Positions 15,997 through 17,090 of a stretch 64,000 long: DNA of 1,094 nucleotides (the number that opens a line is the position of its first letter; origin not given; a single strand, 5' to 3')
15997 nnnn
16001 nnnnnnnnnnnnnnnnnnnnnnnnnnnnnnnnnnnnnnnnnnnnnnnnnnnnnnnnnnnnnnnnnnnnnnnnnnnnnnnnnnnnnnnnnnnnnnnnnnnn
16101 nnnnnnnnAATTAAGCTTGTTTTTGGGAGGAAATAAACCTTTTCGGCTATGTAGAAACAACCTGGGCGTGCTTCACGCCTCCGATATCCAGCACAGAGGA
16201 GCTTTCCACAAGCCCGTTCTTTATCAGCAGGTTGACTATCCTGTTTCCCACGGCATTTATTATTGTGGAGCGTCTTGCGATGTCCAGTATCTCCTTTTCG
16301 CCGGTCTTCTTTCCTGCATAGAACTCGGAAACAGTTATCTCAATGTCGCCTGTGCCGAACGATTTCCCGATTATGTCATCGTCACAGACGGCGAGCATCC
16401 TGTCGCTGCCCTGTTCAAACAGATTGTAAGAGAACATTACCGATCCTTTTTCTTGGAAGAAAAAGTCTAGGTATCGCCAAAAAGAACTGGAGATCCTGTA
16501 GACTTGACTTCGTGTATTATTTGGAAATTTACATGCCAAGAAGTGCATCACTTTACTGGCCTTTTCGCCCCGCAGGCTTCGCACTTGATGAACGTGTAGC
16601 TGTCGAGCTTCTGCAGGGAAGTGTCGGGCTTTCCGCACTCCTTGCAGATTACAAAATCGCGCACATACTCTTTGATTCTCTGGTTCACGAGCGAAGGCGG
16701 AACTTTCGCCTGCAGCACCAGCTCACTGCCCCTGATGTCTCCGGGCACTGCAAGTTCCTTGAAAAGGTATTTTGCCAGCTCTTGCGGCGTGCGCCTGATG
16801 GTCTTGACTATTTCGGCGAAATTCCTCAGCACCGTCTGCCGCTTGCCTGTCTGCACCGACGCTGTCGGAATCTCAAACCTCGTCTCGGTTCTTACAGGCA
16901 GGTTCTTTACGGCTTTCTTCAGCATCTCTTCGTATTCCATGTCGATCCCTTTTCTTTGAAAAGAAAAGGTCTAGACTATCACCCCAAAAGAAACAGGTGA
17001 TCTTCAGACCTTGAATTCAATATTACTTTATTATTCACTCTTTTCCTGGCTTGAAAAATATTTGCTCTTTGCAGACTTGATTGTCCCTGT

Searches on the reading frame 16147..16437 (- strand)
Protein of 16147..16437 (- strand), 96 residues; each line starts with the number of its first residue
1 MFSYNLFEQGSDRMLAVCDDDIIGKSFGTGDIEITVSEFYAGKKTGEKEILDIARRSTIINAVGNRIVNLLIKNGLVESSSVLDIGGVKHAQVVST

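Call 75: search_protein_families(library=pfam, proteins=[window:16147-16437:-], max_evalue=0.01)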
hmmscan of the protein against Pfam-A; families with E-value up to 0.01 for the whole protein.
window:16147-16437:- (96 aa): 1 family
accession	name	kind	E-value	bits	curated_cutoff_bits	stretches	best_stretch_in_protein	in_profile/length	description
PF04242.18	DUF424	-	1.5e-19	70.5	25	1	13-94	8-90/92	Protein of unknown function (DUF424)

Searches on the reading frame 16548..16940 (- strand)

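Call 75: search_protein_families(library=pfam, proteins=[window:16548-16940:-], max_evalue=0.01)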
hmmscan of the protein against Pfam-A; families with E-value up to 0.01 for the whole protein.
window:16548-16940:- (130 aa): 1 family
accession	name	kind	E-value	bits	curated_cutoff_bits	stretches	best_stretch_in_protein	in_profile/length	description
PF01873.23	eIF-5_eIF-2B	-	5.9e-32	110.5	27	1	17-126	6-117/117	Domain found in IF2B/IF5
